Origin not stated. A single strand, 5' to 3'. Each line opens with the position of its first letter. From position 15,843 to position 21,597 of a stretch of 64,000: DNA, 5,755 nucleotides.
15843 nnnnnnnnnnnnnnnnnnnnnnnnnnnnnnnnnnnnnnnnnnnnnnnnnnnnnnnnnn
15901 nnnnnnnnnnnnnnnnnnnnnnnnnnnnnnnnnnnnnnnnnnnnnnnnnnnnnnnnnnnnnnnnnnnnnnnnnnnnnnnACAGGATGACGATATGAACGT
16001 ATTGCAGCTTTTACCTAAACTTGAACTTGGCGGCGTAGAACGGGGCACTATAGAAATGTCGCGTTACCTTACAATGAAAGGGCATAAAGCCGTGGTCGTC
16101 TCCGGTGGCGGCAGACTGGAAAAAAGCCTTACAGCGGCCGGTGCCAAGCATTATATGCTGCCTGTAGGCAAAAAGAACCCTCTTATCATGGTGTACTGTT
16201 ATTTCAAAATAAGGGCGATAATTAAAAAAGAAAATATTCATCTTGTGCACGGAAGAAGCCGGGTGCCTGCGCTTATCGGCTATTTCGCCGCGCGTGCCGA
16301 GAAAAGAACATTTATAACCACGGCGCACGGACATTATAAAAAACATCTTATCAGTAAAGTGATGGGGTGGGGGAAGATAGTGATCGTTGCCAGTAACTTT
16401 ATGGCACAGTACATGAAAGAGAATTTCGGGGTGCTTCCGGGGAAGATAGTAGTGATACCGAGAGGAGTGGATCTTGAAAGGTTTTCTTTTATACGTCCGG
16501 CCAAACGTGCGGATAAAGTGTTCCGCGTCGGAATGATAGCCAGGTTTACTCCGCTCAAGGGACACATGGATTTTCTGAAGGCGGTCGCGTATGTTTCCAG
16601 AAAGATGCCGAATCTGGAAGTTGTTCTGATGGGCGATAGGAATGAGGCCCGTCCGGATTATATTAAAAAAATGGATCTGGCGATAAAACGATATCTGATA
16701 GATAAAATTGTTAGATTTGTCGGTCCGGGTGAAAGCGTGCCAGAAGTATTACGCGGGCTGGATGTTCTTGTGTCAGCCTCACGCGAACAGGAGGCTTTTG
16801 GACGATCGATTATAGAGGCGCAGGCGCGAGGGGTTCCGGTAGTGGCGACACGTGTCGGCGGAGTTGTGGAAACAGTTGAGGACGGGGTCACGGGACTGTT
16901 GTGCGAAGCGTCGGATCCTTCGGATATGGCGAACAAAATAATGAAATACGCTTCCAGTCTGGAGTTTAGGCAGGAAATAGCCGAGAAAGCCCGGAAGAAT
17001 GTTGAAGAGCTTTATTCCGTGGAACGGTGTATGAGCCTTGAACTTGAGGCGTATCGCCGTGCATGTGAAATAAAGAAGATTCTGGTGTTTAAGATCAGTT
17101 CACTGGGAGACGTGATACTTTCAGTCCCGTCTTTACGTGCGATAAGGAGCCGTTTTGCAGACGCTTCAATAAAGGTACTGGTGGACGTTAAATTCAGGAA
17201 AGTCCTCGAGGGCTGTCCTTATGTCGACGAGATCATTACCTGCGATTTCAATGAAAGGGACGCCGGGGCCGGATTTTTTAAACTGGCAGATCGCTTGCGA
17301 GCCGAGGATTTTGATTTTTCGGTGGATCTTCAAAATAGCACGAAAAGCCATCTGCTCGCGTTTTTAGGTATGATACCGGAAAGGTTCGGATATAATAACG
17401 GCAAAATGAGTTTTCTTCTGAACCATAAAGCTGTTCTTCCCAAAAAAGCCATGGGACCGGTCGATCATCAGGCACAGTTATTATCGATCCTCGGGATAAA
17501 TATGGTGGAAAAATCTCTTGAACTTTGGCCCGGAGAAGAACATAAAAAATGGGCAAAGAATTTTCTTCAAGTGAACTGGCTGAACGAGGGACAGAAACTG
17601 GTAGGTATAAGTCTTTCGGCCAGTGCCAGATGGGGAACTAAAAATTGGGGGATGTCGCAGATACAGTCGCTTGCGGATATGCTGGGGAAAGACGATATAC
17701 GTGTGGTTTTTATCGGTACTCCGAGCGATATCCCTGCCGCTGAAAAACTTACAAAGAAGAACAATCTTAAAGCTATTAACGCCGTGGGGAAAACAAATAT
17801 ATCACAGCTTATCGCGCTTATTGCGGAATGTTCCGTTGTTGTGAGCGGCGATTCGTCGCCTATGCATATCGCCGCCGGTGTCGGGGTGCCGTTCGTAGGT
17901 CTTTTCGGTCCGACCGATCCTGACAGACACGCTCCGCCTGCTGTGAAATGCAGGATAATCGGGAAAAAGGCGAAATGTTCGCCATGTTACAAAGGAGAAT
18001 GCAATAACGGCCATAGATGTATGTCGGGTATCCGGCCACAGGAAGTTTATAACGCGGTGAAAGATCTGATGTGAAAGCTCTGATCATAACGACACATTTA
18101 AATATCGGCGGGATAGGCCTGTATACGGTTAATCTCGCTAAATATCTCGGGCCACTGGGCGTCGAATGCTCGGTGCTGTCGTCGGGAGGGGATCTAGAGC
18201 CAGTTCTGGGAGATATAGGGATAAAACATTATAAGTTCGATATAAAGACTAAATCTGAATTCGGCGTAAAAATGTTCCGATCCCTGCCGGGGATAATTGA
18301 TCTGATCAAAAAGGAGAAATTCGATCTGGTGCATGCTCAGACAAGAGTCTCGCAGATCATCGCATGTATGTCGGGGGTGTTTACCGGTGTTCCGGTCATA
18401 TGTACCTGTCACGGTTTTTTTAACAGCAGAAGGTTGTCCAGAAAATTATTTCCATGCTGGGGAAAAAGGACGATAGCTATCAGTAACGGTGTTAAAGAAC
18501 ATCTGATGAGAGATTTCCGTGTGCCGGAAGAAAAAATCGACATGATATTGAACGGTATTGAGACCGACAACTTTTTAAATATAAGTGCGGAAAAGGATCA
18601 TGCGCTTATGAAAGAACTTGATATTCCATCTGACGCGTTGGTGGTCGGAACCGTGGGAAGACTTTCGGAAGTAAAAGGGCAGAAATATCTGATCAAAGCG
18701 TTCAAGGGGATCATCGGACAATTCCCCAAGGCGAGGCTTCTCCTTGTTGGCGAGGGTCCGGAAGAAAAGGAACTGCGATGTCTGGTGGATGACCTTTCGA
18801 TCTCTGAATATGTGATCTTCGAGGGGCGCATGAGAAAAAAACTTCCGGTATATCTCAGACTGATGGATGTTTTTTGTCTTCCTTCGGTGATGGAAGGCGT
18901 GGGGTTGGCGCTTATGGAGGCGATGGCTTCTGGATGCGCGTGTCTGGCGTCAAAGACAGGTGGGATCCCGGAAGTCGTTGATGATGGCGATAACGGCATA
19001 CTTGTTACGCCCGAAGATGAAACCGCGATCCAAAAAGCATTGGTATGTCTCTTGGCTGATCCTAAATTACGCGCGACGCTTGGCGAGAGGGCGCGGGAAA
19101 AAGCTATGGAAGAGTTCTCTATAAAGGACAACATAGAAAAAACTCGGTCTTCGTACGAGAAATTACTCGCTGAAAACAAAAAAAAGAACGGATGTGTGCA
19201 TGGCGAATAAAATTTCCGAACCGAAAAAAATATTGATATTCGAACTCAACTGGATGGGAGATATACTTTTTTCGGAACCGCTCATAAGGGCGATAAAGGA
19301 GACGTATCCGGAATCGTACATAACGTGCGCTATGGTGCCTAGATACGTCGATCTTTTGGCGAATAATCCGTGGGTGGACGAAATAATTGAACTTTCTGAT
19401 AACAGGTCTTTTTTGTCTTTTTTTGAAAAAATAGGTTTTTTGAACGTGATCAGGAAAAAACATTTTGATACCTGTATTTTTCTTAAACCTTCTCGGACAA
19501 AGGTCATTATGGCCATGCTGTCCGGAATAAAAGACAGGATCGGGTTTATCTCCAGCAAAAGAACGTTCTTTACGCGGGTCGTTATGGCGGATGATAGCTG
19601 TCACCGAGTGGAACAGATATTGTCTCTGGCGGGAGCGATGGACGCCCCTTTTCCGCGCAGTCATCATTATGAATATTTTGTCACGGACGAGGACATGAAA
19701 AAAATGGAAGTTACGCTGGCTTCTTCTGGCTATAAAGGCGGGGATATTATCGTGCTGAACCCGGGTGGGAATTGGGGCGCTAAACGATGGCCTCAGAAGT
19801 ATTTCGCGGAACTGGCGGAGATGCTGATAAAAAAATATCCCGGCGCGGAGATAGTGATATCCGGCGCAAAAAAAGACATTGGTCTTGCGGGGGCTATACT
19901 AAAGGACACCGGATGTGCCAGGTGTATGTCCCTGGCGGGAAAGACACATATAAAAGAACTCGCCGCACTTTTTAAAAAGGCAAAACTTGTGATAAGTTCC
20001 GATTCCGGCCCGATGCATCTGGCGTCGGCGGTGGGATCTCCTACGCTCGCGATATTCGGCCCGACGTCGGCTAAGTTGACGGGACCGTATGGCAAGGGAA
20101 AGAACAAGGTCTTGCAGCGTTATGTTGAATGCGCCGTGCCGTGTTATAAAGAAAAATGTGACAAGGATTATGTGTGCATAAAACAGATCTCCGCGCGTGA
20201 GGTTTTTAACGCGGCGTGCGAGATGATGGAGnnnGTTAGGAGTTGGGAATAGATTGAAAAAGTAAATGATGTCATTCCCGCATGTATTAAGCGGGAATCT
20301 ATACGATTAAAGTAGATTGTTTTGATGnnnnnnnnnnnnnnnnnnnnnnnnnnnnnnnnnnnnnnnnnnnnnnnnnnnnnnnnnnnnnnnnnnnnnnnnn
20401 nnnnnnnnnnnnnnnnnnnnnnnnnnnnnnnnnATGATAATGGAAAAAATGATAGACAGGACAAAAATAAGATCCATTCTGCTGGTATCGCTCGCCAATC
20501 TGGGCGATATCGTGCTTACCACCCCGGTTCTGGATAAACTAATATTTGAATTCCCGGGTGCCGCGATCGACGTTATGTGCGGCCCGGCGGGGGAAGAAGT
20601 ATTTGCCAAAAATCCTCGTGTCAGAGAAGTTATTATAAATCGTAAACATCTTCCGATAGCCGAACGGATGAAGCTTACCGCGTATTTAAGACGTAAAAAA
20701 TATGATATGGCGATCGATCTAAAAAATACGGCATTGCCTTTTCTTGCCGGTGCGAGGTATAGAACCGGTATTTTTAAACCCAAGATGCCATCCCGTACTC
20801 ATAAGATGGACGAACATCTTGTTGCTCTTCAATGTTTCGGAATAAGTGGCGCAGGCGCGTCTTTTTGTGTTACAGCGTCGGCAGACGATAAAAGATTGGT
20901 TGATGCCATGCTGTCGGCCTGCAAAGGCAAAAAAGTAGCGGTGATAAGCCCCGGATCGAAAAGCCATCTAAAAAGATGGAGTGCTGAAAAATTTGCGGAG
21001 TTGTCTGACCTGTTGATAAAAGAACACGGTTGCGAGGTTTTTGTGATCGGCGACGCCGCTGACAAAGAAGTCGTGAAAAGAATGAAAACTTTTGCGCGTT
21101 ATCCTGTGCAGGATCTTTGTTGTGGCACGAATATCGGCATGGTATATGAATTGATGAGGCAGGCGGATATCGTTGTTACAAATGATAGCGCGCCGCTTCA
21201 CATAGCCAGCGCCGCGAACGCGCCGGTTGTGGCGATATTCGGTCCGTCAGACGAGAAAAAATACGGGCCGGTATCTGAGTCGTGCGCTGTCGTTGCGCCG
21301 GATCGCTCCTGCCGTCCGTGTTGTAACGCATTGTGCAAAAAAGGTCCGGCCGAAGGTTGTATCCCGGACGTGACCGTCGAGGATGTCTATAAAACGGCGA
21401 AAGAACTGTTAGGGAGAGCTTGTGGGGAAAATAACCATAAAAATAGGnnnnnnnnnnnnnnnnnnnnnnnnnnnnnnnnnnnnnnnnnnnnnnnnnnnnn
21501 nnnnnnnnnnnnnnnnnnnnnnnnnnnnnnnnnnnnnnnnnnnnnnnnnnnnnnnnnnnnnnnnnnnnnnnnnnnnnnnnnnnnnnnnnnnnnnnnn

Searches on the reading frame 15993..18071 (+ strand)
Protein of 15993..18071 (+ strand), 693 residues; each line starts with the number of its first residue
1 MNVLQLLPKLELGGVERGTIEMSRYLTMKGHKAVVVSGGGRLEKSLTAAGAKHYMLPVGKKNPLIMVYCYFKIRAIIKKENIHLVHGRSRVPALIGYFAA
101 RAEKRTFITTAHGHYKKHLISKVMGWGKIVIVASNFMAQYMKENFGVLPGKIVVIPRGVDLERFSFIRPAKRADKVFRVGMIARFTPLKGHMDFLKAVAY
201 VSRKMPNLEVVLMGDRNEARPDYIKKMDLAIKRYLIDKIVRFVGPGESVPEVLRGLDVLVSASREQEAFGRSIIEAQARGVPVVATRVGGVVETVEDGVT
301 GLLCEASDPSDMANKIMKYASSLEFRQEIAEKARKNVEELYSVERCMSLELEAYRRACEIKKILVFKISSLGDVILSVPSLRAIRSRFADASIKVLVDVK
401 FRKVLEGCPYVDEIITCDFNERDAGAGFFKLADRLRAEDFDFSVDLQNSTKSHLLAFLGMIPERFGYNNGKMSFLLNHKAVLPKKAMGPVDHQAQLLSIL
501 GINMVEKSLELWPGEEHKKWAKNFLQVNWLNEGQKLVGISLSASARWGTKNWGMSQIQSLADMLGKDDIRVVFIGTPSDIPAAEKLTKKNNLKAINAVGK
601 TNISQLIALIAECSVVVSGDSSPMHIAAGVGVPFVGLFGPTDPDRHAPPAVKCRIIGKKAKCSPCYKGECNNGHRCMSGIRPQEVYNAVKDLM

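Call 44: search_protein_families(library=pfam, proteins=[window:15993-18071:+], max_evalue=0.000001)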
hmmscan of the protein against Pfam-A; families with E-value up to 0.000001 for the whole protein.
window:15993-18071:+ (693 aa): 5 families
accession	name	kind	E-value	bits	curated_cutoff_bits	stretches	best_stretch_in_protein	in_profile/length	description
PF01075.23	Glyco_transf_9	-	2.3e-37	129.1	22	1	429-673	2-244/247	Glycosyltransferase family 9 (heptosyltransferase)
PF00534.26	Glycos_transf_1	-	4e-32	111.6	26.4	1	172-335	11-171/172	Glycosyl transferases group 1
PF13692.12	Glyco_trans_1_4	-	1.6e-29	103.5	27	1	178-319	3-139/142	Glycosyl transferases group 1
PF13439.12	Glyco_transf_4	-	7.9e-28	98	28.5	1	13-163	2-170/170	Glycosyltransferase Family 4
PF13579.12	Glyco_trans_4_4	-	3.4e-08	34.4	29.7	1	13-158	1-158/158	Glycosyl transferase 4-like domain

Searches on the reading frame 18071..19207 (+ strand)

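Call 44: search_protein_families(library=pfam, proteins=[window:18071-19207:+], max_evalue=0.000001)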
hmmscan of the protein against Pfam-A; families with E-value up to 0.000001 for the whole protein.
window:18071-19207:+ (379 aa): 5 families
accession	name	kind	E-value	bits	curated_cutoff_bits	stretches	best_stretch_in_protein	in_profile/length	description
PF00534.26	Glycos_transf_1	-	4.1e-43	147.3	26.4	1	179-343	5-171/172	Glycosyl transferases group 1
PF13692.12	Glyco_trans_1_4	-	1.5e-37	129.5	27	1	191-330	3-142/142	Glycosyl transferases group 1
PF13439.12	Glyco_transf_4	-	3.6e-25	89.4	28.5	1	12-166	1-169/170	Glycosyltransferase Family 4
PF13579.12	Glyco_trans_4_4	-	3e-11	44.4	29.7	1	13-162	1-158/158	Glycosyl transferase 4-like domain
PF13477.12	Glyco_trans_4_2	-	1.4e-09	38.7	23.4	1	17-118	11-113/139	Glycosyl transferase 4-like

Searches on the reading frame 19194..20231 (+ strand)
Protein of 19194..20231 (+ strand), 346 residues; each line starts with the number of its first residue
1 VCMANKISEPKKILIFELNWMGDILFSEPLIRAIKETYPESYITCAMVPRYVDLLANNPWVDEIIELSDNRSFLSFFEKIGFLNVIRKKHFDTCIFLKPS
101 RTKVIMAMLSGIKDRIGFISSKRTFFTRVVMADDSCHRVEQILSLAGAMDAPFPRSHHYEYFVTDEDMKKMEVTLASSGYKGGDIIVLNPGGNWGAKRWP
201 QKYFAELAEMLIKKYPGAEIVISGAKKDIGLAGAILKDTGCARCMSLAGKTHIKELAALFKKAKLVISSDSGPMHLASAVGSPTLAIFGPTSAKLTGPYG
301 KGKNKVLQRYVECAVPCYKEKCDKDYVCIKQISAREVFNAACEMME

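Call 44: search_protein_families(library=pfam, proteins=[window:19194-20231:+], max_evalue=0.000001)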
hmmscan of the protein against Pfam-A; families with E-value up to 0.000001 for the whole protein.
window:19194-20231:+ (346 aa): 1 family
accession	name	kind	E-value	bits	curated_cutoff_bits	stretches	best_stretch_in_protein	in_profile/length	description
PF01075.23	Glyco_transf_9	-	3.7e-37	128.4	22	1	86-322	8-241/247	Glycosyltransferase family 9 (heptosyltransferase)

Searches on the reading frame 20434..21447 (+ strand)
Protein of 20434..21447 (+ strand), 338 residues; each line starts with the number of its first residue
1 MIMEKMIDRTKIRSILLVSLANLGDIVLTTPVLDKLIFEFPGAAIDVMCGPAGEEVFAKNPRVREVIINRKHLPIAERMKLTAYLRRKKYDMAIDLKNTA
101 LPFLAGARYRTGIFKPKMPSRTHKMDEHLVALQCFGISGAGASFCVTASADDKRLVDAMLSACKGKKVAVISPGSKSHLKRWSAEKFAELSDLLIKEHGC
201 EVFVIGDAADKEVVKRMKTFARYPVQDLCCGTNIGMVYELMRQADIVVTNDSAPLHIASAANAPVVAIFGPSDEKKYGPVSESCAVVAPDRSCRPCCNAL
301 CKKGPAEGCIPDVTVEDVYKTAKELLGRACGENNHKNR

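Call 44: search_protein_families(library=pfam, proteins=[window:20434-21447:+], max_evalue=0.000001)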
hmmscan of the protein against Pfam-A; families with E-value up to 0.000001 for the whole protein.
window:20434-21447:+ (338 aa): 1 family
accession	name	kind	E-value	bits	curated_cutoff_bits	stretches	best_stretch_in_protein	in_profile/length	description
PF01075.23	Glyco_transf_9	-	3.2e-34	118.8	22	1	79-304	2-244/247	Glycosyltransferase family 9 (heptosyltransferase)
